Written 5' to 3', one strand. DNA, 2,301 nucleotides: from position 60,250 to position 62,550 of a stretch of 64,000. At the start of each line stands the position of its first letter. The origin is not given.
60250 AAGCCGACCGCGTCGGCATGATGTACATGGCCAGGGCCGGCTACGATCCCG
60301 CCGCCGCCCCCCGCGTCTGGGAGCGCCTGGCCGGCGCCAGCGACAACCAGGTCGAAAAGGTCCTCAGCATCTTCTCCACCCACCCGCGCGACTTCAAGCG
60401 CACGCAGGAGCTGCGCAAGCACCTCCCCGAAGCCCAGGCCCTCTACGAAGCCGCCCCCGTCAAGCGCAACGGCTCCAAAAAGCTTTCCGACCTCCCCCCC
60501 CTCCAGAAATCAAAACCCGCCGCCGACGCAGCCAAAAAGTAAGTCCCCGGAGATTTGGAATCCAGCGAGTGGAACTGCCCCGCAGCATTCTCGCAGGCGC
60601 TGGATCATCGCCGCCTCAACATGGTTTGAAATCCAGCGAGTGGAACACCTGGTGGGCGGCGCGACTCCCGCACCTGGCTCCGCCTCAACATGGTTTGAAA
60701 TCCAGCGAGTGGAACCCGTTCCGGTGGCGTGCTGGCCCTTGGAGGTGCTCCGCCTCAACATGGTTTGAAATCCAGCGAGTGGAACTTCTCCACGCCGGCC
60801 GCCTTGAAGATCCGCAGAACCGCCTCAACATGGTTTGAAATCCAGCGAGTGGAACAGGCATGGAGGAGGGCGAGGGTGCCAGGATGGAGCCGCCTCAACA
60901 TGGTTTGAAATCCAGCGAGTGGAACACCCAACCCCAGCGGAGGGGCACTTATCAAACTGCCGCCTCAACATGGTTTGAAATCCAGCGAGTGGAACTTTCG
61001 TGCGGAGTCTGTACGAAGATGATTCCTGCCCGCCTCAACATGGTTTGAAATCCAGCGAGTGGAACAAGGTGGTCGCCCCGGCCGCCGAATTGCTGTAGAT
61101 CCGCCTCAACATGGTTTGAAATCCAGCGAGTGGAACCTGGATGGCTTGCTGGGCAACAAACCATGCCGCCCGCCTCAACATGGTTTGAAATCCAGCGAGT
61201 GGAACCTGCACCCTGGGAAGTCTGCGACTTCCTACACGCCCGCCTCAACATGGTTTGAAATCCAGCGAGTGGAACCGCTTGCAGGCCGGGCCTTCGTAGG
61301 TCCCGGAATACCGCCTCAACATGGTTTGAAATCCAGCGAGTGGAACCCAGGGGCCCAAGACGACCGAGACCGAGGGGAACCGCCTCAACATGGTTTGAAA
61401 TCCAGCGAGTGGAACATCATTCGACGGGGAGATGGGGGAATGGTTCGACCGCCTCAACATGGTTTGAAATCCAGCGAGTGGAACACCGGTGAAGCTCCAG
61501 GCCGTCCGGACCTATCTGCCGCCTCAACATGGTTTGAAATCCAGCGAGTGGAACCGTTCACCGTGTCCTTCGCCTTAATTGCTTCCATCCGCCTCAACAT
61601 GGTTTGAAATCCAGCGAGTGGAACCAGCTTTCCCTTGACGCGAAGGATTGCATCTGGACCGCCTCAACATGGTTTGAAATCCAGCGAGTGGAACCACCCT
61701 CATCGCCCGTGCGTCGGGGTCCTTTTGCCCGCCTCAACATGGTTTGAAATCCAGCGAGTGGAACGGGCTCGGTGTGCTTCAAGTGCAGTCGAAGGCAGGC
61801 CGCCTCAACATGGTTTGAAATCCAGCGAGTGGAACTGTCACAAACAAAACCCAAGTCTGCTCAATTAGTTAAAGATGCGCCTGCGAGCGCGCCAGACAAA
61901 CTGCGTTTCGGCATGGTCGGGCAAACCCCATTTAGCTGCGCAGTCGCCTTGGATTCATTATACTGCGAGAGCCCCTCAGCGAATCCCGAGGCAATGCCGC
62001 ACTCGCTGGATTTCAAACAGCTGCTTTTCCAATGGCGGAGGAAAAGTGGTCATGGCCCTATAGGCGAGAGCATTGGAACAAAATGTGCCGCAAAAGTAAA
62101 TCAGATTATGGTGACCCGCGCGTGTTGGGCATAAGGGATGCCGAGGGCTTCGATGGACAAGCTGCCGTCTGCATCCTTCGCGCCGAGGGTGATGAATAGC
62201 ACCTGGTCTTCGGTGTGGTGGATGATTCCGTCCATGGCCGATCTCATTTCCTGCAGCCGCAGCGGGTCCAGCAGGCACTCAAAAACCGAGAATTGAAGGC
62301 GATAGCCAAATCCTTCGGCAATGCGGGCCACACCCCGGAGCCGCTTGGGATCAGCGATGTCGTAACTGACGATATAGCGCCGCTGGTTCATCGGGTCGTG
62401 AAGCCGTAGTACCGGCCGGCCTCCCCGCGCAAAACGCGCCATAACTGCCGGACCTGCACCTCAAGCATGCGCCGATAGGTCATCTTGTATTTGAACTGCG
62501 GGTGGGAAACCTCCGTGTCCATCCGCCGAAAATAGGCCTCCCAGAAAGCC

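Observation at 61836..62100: Anti-repeat and hairpin between cas2 and the array: tracrRNA candidate with unresolved strand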

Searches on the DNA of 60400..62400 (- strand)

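Call 19: search_rna_families(source=window, start=60400, end=62400, threshold=evalue, max_evalue=10)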
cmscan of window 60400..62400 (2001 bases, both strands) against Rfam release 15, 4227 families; matches with E-value up to 10: 1.
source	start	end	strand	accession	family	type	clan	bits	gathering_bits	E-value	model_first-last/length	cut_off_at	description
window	60509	60551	+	RF03050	RAGATH-25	Gene; sRNA;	-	14.3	49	3.2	1-50/50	no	RAGATH-25 RNA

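Call 42: search_with_rna_model(model_id=R1, sources=[L007, L008, L009, L010, L011, L012, L013, L014, L015, L016, L017, L018, L019, L020, L021, L022, L023, L024, L025, L026, L027, L028, L029, L030, L031, L032, L033, L034, L035, L036, L037, L038, L039, L040, L041, L042, L043, L044, L045, L046, L047, L048, L049, L050, L051, L052, L053, L054, L055, L056, L057, L058, L059, L060, L061, L062, L063, L064, L065, L066, L067, L068, L069, L070, L071, L072, L073, L074, L075, L076, L077, L078, L079, L080, L081, L082, L083, L084, L085, L086, L087, L089, L091], max_evalue=0.001)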
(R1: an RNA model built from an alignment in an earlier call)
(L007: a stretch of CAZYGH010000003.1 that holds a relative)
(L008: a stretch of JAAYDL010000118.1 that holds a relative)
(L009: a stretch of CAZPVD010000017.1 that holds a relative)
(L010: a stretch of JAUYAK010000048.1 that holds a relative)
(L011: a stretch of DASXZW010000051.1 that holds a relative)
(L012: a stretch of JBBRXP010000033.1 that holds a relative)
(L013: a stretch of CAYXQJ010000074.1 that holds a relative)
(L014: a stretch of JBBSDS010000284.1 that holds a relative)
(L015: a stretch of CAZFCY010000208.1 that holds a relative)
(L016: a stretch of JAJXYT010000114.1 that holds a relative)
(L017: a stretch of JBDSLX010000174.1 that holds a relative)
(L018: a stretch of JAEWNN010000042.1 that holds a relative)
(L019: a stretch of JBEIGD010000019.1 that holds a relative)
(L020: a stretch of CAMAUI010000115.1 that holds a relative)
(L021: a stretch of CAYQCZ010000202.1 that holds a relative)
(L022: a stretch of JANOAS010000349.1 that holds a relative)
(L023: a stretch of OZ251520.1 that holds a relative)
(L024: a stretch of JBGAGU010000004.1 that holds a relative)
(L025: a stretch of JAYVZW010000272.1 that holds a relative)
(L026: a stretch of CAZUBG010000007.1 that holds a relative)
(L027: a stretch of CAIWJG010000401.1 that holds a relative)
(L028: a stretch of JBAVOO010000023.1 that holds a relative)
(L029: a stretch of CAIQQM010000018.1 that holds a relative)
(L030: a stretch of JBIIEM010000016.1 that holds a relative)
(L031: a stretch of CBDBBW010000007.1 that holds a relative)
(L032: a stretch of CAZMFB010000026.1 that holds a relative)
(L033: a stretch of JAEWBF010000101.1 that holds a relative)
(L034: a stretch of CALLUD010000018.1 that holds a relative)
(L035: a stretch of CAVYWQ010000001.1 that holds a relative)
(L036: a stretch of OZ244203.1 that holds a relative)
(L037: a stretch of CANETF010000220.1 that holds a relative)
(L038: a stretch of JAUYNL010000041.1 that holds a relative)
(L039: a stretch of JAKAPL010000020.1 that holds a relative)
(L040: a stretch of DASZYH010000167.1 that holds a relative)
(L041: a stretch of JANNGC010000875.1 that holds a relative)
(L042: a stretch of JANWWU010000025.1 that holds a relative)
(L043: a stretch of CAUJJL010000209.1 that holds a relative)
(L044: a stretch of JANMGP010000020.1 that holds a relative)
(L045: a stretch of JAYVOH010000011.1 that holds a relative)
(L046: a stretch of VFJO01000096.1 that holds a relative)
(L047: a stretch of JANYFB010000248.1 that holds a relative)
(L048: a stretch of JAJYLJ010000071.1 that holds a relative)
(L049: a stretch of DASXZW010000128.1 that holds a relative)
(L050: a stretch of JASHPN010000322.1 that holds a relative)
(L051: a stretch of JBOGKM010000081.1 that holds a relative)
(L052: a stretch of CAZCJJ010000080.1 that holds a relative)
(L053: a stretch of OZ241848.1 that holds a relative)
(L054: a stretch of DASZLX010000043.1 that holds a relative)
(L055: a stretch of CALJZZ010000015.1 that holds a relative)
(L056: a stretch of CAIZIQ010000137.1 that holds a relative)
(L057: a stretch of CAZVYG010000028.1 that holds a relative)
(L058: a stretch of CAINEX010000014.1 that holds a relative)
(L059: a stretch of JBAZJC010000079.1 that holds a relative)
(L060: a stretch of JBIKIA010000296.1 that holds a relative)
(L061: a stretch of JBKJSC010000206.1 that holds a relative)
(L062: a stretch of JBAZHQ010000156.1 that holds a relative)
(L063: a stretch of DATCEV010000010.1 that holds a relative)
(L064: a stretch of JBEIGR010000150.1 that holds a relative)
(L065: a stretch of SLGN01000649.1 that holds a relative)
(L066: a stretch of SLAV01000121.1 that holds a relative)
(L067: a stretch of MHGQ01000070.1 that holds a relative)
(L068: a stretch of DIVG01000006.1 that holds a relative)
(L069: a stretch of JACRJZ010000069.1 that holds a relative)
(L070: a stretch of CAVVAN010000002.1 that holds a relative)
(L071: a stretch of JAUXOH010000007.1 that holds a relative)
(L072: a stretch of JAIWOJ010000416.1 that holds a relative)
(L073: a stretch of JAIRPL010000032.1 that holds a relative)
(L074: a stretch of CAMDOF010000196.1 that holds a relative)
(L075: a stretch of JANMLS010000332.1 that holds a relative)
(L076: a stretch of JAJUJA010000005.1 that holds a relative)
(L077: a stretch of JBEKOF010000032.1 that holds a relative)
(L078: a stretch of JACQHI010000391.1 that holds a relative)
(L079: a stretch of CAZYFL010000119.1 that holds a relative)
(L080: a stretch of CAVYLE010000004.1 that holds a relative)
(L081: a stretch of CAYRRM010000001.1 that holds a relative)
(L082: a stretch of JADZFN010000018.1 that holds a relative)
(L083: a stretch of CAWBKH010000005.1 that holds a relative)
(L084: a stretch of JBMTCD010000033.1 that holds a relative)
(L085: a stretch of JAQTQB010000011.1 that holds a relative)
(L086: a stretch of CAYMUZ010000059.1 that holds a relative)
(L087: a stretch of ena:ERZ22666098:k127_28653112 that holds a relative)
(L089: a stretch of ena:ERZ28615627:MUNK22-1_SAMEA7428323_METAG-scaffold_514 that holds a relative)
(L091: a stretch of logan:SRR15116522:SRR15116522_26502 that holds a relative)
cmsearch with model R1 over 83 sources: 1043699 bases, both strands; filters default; matches with E-value up to 0.001: 67.
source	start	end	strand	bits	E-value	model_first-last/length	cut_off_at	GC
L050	8672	8739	+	88.8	1.8e-17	1-68/68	no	0.51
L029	13398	13465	+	86.5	6.1e-17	1-68/68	no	0.51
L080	14138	14205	+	86.1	7.5e-17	1-68/68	no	0.54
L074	11908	11975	+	85.6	1e-16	1-68/68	no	0.54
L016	11405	11472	+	85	1.4e-16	1-68/68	no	0.53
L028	14263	14330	+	84.7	1.6e-16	1-68/68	no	0.54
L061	15154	15221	+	84.7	1.6e-16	1-68/68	no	0.53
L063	13470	13537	+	84.2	2.1e-16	1-68/68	no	0.53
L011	8963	9031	+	84.1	2.2e-16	1-68/68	no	0.57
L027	11450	11517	+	83.9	2.4e-16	1-68/68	no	0.54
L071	7107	7174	+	83.8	2.5e-16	1-68/68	no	0.59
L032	13425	13492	+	83.1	3.7e-16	1-68/68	no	0.56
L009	13377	13444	+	82.9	4.1e-16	1-68/68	no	0.56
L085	14179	14246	+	81.9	7e-16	1-68/68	no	0.53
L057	13509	13576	+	80.9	1.2e-15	1-68/68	no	0.6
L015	7291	7358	+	80.6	1.4e-15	1-68/68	no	0.65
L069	13444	13511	+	77.9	5.8e-15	1-68/68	no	0.56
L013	6659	6726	+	77.4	7.5e-15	1-68/68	no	0.59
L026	13449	13519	+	77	9.1e-15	1-68/68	no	0.58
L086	7429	7496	+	76.1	1.5e-14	1-68/68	no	0.56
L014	6713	6780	+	75.7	1.8e-14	1-68/68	no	0.57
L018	13956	14023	+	75.5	2e-14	1-68/68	no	0.59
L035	13461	13527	+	75.2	2.3e-14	1-68/68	no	0.55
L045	14075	14142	+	75.1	2.6e-14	1-68/68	no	0.53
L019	13400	13467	+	74.8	3e-14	1-68/68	no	0.62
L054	13405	13476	+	74.3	3.9e-14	1-68/68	no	0.58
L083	13133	13204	+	72.7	9e-14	1-68/68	no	0.56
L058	13228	13295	+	72.7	9e-14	1-68/68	no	0.53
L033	10639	10706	+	72.5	9.7e-14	1-68/68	no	0.6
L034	8295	8361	+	72.1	1.2e-13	1-68/68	no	0.64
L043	13519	13586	+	71.9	1.4e-13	1-68/68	no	0.59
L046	14293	14359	+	71.8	1.4e-13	1-68/68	no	0.55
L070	13297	13369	+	71.7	1.5e-13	1-68/68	no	0.55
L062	8501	8568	+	71.6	1.6e-13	1-68/68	no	0.63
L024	13352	13419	+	69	6.4e-13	1-68/68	no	0.6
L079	6593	6659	+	68.6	7.6e-13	1-68/68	no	0.45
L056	6966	7033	+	68.5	7.9e-13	1-68/68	no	0.5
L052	7833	7900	+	68.1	1e-12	1-68/68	no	0.54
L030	13607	13674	+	67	1.8e-12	1-68/68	no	0.59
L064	10048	10115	+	66.3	2.5e-12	1-68/68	no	0.6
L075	5484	5551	+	65.8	3.3e-12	1-68/68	no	0.54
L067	14087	14154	+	64.9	5.4e-12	1-68/68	no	0.57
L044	7476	7543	+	64.8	5.8e-12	1-68/68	no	0.54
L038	13434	13500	+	64.4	7.2e-12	1-68/68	no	0.52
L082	13470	13537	+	63.9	9.2e-12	1-68/68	no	0.56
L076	13147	13216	+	63.5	1.1e-11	1-68/68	no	0.47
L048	6686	6750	+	62.3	2.1e-11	1-68/68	no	0.52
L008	13079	13146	+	61.5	3.2e-11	1-68/68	no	0.49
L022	737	805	-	60.6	5.3e-11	1-68/68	no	0.55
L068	9212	9279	+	60.2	6.3e-11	1-68/68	no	0.56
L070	6530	6596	+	59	1.2e-10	1-68/68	no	0.46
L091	10251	10318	+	57.9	2.2e-10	1-68/68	no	0.51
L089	12087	12155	+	53.1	2.7e-09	1-68/68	no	0.57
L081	13188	13255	+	53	2.8e-09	1-68/68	no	0.44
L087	12085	12153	+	52.9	2.9e-09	1-68/68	no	0.58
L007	13085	13151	+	51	8.2e-09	1-68/68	no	0.54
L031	13310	13377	+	50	1.4e-08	1-68/68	no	0.37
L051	13240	13307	+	48.4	3.1e-08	1-68/68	no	0.63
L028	6329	6394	+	47.8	4.5e-08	1-68/68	no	0.56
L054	6729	6795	-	45.7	1.4e-07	1-68/68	no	0.64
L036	13314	13380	+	45.5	1.5e-07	1-68/68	no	0.45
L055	9214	9281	+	44.2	3e-07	1-68/68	no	0.6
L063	6522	6589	+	43.6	4.1e-07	1-68/68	no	0.43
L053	13348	13415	+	37.4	1.1e-05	1-68/68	no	0.41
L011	2358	2423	-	37.2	1.2e-05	1-68/68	no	0.55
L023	13445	13514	+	32.4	0.00014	1-68/68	no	0.46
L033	3053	3124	+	30.7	0.00035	1-68/68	no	0.62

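Call 43: search_with_rna_model(model_id=R1, sources=[L001, L028, L063, L070, L054, L011, L033], max_evalue=1, show_alignments=10, filters=default)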
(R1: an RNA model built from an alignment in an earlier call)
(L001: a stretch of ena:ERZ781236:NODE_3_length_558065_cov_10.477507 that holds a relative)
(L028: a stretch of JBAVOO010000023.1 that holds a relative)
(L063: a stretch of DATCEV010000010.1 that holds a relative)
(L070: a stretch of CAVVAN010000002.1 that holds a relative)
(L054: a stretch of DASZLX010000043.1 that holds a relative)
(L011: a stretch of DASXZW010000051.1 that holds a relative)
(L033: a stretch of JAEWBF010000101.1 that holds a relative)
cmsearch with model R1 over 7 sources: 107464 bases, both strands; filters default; matches with E-value up to 1: 23.
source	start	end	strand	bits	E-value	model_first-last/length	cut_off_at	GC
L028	14263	14330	+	84.7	1.6e-17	1-68/68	no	0.54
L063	13470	13537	+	84.2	2.1e-17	1-68/68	no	0.53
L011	8963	9031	+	84.1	2.3e-17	1-68/68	no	0.57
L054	13405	13476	+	74.3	4e-15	1-68/68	no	0.58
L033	10639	10706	+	72.5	1e-14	1-68/68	no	0.6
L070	13297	13369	+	71.7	1.5e-14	1-68/68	no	0.55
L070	6530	6596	+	59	1.3e-11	1-68/68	no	0.46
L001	10326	10394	+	53.1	2.7e-10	1-68/68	no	0.54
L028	6329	6394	+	47.8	4.6e-09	1-68/68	no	0.56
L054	6729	6795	-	45.7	1.4e-08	1-68/68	no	0.64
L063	6522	6589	+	43.6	4.2e-08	1-68/68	no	0.43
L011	2358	2423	-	37.2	1.2e-06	1-68/68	no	0.55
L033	3053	3124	+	30.7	3.6e-05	1-68/68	no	0.62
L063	15442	15492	-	21.2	0.0055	1-68/68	no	0.55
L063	14523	14571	-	19.4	0.014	1-68/68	no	0.55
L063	16227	16274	-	19.2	0.016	1-68/68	no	0.5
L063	15869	15927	-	17.8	0.033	1-68/68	no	0.61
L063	14382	14435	-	17.7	0.034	1-68/68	no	0.54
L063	15584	15631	-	15.7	0.1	1-68/68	no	0.54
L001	4402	4453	+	12.9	0.45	1-68/68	no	0.52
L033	11162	11214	-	11.4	0.95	1-68/68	no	0.62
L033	1175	1229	+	11.4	0.99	1-68/68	no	0.67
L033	7521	7566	+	11.3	1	1-68/68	no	0.52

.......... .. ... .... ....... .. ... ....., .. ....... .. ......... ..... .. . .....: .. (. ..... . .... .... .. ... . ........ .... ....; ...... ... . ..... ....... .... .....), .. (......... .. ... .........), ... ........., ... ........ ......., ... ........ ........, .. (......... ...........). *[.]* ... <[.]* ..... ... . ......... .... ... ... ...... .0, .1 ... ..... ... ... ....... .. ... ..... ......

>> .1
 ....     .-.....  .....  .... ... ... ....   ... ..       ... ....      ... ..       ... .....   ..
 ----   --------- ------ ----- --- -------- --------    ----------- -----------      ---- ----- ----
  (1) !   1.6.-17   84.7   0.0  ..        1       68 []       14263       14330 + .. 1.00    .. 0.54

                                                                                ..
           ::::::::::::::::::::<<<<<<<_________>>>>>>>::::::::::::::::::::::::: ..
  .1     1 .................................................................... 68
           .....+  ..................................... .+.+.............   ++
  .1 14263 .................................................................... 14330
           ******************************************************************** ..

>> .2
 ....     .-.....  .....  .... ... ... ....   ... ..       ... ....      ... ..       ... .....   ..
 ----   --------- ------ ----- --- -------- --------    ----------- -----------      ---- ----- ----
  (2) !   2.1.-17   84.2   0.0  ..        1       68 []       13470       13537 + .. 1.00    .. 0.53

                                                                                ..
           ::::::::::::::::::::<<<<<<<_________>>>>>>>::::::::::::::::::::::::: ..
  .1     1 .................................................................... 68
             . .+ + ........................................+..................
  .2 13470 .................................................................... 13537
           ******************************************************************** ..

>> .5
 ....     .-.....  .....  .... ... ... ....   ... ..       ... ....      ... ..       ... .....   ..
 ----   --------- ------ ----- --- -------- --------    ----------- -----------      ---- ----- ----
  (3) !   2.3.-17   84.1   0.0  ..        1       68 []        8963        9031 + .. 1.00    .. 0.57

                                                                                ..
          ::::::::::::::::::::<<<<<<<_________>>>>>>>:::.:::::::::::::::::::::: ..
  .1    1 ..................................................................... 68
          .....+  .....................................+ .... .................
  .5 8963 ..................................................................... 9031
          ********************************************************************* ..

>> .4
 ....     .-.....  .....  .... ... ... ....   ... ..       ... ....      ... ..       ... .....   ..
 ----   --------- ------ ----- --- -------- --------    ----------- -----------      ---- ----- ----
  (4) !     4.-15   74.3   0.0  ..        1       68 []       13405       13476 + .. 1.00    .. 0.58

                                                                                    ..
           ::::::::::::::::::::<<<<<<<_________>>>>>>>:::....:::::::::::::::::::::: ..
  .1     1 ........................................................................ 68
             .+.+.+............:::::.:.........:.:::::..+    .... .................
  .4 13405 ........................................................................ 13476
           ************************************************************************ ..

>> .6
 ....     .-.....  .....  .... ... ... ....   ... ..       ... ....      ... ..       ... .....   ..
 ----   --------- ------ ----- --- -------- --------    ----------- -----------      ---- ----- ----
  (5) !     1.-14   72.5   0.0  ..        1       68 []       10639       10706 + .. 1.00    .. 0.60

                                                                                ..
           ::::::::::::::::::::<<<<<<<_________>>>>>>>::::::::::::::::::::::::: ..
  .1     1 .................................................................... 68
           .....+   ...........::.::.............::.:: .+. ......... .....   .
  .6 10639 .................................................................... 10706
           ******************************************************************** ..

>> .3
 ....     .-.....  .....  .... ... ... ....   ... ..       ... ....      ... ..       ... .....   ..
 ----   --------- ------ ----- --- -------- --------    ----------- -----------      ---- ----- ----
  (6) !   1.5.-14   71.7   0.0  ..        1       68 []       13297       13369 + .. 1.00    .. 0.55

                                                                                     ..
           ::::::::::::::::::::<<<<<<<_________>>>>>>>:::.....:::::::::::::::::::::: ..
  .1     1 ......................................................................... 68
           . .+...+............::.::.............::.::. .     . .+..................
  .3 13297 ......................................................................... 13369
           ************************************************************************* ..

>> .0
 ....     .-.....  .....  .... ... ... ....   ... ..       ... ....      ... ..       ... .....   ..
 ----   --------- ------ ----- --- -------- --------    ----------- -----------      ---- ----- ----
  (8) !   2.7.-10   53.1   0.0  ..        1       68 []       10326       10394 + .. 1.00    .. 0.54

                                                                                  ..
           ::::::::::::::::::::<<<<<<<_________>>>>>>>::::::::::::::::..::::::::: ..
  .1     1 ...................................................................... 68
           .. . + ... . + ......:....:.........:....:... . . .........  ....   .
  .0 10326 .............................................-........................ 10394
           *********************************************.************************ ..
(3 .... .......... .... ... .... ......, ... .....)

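Call 59: search_dna_similar(query=window:60576-61800:-, collection=phages, mode=distant, max_evalue=1, max_rows=20)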
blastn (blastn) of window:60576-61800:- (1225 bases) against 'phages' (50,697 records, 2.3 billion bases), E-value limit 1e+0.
Records with a match: 1; places in all: 1; records where one place covers at least 80% of the query: 0.
Best place of each record, by identity: 90-95% 1.
By first word of the organism name: Variovorax 1.
By host as written in the record: Variovorax boronicumulans DSM 21722 1.
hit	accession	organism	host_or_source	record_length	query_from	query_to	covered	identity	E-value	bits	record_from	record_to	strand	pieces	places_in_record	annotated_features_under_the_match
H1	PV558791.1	Variovorax phage VBv52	Variovorax boronicumulans DSM 21722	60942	914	941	2%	92.9%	4e-1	43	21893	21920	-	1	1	record has no annotation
